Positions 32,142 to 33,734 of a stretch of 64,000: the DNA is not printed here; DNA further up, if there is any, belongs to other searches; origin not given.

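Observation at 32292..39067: A glycyl-radical eliminase operon of unknown substrate under a GntR/LacI sugar-type regulator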

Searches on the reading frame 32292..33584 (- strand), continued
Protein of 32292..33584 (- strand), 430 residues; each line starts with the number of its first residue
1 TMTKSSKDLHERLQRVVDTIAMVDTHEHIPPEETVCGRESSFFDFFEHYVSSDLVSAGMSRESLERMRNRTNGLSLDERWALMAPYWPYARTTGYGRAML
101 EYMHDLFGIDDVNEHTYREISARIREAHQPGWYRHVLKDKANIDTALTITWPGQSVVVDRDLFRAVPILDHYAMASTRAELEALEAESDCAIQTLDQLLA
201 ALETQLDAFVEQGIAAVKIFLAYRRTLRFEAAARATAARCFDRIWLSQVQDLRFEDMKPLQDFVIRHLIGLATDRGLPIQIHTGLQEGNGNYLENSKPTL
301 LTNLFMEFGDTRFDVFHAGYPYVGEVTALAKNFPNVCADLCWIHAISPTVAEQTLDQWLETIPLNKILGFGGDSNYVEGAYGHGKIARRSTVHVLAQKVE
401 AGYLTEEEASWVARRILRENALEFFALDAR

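Call 63: find_encoding_contigs(protein=P0273, flank=7000, max_places=1)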
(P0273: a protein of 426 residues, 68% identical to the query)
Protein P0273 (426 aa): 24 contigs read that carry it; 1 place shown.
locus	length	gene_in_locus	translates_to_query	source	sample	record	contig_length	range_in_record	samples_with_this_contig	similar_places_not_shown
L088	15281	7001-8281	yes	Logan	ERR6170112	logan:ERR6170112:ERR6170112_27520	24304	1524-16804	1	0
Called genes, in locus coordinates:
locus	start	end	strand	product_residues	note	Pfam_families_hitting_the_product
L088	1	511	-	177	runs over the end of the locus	PF00466:Ribosomal_L10, PF27436:RL10_C (faint)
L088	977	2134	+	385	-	PF13433:Peripla_BP_5, PF13458:Peripla_BP_6, PF01094:ANF_receptor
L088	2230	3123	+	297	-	PF02653:BPD_transp_2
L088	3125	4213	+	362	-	PF02653:BPD_transp_2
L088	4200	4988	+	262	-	PF00005:ABC_tran, PF13304:AAA_21 (faint), PF12399:BCA_ABC_TP_C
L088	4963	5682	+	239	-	PF00005:ABC_tran, PF13304:AAA_21 (faint)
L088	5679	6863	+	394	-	-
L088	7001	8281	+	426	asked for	PF02614:UxaC (faint), PF04909:Amidohydro_2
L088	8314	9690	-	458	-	PF00072:Response_reg, PF00158:Sigma54_activat, PF14532:Sigma54_activ_2, PF07728:AAA_5 (weak), PF25601:AAA_lid_14, PF02954:HTH_8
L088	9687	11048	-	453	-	PF00672:HAMP, PF00512:HisKA, PF02518:HATPase_c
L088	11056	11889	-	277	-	PF03167:UDG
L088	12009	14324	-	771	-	-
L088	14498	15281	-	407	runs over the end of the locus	PF00144:Beta-lactamase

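Call 64: find_encoding_contigs(protein=P0246, flank=7000, max_places=1)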
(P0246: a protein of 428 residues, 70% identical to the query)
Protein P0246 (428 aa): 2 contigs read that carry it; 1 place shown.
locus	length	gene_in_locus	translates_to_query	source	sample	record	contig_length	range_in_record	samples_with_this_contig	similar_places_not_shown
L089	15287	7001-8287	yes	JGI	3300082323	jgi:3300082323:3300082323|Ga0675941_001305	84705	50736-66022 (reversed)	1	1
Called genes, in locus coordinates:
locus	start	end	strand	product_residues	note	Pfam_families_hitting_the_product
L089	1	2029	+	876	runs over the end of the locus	PF01411:tRNA-synt_2c, PF07973:tRNA_SAD, PF02272:DHHA1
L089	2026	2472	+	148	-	PF03652:RuvX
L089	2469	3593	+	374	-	PF02618:YceG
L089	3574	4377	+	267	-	PF01261:AP_endonuc_2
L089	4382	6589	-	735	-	PF13448:DUF4114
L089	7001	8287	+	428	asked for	PF02614:UxaC (faint), PF04909:Amidohydro_2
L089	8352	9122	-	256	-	PF20055:DUF6454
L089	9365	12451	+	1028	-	-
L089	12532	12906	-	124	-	PF01245:Ribosomal_L19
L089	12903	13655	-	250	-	PF01746:tRNA_m1G_MT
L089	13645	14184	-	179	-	PF05239:PRC (weak), PF24986:PRC_RimM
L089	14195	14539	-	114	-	PF13083:KH_KhpA-B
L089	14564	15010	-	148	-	PF00886:Ribosomal_S16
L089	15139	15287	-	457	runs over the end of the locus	PF02881:SRP54_N, PF00448:SRP54, PF13401:AAA_22 (faint), PF02978:SRP_SPB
